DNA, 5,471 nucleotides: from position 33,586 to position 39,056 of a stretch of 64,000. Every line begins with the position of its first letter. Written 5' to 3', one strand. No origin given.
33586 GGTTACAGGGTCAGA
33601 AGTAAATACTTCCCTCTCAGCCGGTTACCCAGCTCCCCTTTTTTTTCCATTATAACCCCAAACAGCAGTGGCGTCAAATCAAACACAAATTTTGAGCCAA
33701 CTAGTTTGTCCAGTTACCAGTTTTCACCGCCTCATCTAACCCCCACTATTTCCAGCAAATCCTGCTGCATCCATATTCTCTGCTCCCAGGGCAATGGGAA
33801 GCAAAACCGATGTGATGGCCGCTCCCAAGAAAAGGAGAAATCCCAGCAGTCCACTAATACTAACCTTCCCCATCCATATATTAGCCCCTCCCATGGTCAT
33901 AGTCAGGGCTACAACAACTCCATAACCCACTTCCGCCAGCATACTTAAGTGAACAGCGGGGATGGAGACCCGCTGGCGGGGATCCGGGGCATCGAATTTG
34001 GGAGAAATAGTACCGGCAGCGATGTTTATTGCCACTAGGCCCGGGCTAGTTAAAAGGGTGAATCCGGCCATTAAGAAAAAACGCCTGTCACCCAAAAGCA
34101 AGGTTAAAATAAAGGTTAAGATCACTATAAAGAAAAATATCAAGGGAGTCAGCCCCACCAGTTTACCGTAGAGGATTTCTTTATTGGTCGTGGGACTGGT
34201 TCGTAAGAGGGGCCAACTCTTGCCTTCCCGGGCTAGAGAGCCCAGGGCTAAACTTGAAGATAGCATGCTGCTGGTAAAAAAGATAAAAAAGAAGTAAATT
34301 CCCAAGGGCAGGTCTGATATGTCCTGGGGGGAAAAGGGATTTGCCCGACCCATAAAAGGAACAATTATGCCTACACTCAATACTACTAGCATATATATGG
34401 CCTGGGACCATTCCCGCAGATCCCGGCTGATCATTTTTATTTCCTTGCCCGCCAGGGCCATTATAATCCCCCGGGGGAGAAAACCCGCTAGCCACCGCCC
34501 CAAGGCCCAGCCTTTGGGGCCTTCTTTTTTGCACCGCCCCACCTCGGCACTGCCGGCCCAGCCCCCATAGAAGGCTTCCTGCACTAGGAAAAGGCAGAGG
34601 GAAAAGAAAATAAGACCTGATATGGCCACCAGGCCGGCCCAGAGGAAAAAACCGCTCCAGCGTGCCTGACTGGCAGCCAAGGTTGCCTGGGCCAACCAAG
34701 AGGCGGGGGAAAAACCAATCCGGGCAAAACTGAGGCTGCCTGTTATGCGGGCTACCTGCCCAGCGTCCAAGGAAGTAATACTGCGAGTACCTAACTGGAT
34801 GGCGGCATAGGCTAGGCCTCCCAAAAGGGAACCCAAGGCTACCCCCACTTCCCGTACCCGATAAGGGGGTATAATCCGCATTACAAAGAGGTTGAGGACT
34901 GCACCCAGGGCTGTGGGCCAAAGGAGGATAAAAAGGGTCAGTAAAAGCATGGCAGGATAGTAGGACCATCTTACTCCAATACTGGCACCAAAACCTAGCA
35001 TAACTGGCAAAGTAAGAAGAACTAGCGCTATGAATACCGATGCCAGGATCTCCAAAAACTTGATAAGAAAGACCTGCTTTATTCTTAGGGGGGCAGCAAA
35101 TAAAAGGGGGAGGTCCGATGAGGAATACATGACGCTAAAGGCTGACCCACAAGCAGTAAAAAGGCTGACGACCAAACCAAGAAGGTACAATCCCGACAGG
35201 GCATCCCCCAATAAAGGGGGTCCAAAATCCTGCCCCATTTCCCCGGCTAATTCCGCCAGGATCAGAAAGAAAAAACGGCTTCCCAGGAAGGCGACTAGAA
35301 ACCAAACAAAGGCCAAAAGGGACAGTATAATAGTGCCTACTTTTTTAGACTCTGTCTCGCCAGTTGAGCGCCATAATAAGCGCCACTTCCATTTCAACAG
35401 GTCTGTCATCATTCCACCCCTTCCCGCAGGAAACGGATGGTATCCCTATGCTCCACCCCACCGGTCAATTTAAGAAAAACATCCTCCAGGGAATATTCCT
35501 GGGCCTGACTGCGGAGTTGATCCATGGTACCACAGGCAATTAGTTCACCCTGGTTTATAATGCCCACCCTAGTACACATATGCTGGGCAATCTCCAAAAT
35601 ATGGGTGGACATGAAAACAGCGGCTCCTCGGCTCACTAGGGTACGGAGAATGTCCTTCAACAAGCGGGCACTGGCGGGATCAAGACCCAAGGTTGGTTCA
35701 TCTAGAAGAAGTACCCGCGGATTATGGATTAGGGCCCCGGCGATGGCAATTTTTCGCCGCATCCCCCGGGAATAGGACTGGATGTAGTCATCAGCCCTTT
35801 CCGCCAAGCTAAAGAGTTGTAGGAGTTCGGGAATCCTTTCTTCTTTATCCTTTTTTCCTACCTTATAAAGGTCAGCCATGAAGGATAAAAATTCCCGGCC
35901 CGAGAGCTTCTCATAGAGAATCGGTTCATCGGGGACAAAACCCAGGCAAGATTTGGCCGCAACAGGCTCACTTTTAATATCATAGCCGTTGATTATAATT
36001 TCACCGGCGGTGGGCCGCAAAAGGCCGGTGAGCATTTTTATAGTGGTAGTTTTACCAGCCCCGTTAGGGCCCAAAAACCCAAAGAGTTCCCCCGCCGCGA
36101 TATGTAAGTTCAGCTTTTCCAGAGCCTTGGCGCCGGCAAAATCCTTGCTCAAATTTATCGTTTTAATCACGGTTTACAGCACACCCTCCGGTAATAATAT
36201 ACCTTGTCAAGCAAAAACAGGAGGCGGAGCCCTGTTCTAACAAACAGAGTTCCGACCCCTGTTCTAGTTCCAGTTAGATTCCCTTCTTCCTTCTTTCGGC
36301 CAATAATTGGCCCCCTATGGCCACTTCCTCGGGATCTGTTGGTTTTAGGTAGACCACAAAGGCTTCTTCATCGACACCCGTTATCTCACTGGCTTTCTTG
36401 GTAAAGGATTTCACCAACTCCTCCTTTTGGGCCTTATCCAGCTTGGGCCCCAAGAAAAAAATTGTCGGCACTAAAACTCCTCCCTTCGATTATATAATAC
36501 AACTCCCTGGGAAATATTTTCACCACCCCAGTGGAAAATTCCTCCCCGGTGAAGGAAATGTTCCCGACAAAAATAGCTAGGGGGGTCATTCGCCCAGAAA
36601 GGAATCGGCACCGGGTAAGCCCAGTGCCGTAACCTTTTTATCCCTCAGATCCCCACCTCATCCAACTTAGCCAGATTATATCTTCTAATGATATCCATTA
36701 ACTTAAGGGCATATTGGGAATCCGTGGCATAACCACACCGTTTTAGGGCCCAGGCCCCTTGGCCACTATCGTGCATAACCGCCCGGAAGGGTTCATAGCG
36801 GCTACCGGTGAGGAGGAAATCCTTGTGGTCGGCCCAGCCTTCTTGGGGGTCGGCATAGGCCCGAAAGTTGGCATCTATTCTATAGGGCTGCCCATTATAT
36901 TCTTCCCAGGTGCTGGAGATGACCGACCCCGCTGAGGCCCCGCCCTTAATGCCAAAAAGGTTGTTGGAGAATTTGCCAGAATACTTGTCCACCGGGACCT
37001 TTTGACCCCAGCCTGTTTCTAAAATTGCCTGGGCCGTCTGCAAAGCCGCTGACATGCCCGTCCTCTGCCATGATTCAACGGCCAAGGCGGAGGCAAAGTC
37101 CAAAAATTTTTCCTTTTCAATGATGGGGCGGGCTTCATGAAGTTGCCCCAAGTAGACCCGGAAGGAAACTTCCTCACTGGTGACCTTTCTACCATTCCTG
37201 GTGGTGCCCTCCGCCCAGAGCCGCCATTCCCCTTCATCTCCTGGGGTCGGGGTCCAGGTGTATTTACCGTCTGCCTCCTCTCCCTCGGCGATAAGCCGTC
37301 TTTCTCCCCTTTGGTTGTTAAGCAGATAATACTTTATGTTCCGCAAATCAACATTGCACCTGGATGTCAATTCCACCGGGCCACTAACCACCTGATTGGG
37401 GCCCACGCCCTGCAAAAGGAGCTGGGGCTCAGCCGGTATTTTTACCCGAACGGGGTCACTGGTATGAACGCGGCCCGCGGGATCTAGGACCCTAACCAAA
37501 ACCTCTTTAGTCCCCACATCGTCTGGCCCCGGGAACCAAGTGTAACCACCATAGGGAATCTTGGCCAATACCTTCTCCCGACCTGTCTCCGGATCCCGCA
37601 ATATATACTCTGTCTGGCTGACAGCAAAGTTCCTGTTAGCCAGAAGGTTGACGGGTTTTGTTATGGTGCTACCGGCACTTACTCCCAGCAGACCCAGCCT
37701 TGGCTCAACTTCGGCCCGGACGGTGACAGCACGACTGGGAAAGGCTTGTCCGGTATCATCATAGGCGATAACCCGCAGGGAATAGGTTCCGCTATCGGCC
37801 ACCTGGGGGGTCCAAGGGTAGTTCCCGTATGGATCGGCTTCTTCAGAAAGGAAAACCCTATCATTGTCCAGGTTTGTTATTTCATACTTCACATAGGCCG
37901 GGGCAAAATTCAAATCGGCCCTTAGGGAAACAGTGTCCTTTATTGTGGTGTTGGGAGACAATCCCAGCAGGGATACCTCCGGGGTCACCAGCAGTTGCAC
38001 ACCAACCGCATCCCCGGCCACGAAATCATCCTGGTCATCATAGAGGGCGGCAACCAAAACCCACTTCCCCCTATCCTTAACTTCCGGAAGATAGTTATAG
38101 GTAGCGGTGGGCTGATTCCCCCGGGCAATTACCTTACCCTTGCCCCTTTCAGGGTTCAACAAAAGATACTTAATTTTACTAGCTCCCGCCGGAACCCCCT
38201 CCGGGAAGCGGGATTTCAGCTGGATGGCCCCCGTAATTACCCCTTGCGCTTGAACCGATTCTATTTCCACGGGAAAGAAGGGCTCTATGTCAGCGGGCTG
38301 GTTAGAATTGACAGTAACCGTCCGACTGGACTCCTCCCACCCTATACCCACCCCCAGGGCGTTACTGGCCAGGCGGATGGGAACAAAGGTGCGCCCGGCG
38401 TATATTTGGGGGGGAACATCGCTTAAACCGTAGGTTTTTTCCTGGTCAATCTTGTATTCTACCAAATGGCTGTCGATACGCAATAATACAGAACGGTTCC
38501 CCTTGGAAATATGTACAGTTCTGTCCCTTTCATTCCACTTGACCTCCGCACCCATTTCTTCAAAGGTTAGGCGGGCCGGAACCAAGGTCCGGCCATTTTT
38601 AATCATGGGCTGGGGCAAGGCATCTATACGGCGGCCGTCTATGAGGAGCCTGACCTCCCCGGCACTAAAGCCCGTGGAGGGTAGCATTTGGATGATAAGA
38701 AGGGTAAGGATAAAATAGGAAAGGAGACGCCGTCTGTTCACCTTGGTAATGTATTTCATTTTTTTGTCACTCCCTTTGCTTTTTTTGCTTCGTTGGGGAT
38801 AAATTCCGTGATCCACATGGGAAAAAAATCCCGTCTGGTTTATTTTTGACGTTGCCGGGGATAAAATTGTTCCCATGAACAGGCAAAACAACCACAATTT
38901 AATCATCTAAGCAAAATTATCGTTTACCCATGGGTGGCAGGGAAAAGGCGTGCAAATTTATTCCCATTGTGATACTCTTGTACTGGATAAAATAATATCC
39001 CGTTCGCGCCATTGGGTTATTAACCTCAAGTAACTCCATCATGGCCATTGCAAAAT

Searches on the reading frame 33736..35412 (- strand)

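Call 11: search_protein_families(library=ncbifam, proteins=[window:33736-35412:-])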
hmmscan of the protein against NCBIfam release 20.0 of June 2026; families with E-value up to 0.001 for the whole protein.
window:33736-35412:- (558 aa): 0 families

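Call 21: search_protein_families(library=pfam, proteins=[window:33736-35412:-])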
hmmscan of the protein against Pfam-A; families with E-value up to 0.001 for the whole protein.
window:33736-35412:- (558 aa): 1 family
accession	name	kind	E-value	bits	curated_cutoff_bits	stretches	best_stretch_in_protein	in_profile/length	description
PF16949.11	ABC_tran_2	-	2.1e-33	116.5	25.7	1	24-507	7-491/542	Putative ATP-binding cassette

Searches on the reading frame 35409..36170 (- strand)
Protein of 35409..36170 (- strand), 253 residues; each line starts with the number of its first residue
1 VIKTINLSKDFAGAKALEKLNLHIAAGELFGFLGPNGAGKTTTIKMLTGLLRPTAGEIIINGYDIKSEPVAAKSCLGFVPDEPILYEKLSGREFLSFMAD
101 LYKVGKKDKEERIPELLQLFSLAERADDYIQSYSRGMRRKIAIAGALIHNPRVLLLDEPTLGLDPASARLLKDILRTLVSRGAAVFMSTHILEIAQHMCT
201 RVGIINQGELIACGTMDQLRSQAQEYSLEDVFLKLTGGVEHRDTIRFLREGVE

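Call 11: search_protein_families(library=ncbifam, proteins=[window:35409-36170:-])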
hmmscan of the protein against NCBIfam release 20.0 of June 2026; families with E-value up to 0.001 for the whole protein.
window:35409-36170:- (253 aa): 187 families (the best 25 are shown)
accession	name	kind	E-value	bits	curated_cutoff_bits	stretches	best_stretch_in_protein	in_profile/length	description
TIGR01188.1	drrA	subfamily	3.3e-78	263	312.45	1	9-225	1-217/302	daunorubicin resistance ABC transporter, ATP-binding protein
TIGR03522.1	GldA_ABC_ATP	equivalog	9e-59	199.4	402.6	1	3-229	4-229/301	gliding motility-associated ABC transporter ATP-binding subunit GldA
NF033858.1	ABC2_perm_RbbA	equivalog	4.1e-55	187.2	1050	1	2-235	267-500/909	ribosome-associated ATPase/putative transporter RbbA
TIGR03864.1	PQQ_ABC_ATP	hypoth_equivalog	8.9e-54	182.4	302.25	1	2-236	2-236/236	ABC transporter, ATP-binding subunit, PQQ-dependent alcohol dehydrogenase system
NF010060.0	PRK13537.1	equivalog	7.2e-51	172.9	521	1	3-219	17-233/314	nodulation factor ABC transporter ATP-binding protein NodI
NF010059.0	PRK13536.1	equivalog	3e-49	167.6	549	1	2-219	44-261/342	nodulation factor ABC transporter ATP-binding protein NodI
TIGR03740.1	galliderm_ABC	subfamily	4.2e-49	167.2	309.75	1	3-234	2-220/223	lantibiotic protection ABC transporter ATP-binding subunit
TIGR01288.1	nodI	equivalog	7.8e-48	163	424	1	2-219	5-222/303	nodulation factor ABC transporter ATP-binding protein NodI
TIGR04406.1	LPS_export_lptB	equivalog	2.8e-46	157.7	240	1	3-223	3-226/239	LPS export ABC transporter ATP-binding protein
NF008144.0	PRK10895.1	equivalog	3.6e-42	144.5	381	1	4-221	6-226/241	LPS export ABC transporter ATP-binding protein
TIGR00968.1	3a0106s01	subfamily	2.8e-37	128.5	342.75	1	4-222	3-221/237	sulfate ABC transporter ATP-binding protein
TIGR04521.1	ECF_ATPase_2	equivalog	3.9e-37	127.9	330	1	14-225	18-238/279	energy-coupling factor transporter ATPase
TIGR01257.1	rim_protein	equivalog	9e-37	125.6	4012.85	1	12-219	941-2157/2272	rim ABC transporter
NF047930.1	ABC_ATP_B6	equivalog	2.5e-36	125.3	670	1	2-233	3-237/510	putative B6 ABC transporter ATP-binding protein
NF040840.2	tungstate_WtpC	equivalog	2.7e-36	125.6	440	1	1-225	1-224/347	tungstate ABC transporter ATP-binding protein WtpC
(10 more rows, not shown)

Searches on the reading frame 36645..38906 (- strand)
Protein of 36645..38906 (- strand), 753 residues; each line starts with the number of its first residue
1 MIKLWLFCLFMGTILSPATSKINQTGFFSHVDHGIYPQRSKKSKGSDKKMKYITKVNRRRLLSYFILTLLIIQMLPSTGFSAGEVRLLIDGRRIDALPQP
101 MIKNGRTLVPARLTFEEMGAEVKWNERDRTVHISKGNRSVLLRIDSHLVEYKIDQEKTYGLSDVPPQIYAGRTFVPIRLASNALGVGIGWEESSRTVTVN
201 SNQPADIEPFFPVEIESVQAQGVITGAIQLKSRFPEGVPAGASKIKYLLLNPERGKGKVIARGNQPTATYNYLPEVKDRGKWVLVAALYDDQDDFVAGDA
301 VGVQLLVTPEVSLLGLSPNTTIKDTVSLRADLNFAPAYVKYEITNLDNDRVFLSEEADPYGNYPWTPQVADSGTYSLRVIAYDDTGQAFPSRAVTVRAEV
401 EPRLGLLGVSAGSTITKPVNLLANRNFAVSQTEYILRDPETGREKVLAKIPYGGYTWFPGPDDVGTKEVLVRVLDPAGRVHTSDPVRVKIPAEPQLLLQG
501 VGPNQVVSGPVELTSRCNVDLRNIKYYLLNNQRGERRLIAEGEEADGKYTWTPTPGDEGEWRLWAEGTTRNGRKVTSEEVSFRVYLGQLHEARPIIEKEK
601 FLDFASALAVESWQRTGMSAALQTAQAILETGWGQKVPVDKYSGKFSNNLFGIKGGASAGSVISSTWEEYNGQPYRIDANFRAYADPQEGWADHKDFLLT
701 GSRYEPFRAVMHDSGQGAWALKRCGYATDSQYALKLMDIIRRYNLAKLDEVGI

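Call 11: search_protein_families(library=ncbifam, proteins=[window:36645-38906:-])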
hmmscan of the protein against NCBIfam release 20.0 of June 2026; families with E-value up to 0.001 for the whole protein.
window:36645-38906:- (753 aa): 11 families
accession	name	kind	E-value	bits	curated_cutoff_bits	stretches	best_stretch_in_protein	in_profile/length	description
NF038016.1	sporang_Gsm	equivalog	3.1e-30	105.7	240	1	577-749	143-316/316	sporangiospore maturation cell wall hydrolase GsmA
TIGR02541.1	flagell_FlgJ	equivalog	1.7e-27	97.1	193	1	590-742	140-292/294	flagellar assembly peptidoglycan hydrolase FlgJ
NF009354.0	PRK12709.1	equivalog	2.5e-20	73.2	456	1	599-742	177-321/323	flagellar rod assembly protein/muramidase FlgJ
NF009357.0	PRK12712.1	equivalog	6.5e-20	71.8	606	1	586-742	186-341/344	flagellar rod assembly protein/muramidase FlgJ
NF009358.0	PRK12713.1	equivalog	2.9e-18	66.4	595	1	607-742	190-325/339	flagellar rod assembly protein/muramidase FlgJ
NF009355.0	PRK12710.1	equivalog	2.7e-13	49.8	358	1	615-742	147-275/291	flagellar rod assembly protein/muramidase FlgJ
NF006360.0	PRK08581.1-2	equivalog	2.8e-12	45.9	605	1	616-750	428-564/709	amidase domain-containing protein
NF006359.0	PRK08581.1-1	equivalog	7.8e-12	44.7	798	1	615-750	337-473/619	amidase domain-containing protein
NF006362.0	PRK08581.1-4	equivalog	1e-10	41.2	620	1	618-751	257-390/541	amidase domain-containing protein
NF004974.0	PRK06347.1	equivalog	2.5e-09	36.7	701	1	618-749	170-303/592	1,4-beta-N-acetylmuramoylhydrolase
NF006361.0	PRK08581.1-3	equivalog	9e-09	34.3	839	1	615-749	365-501/652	amidase domain-containing protein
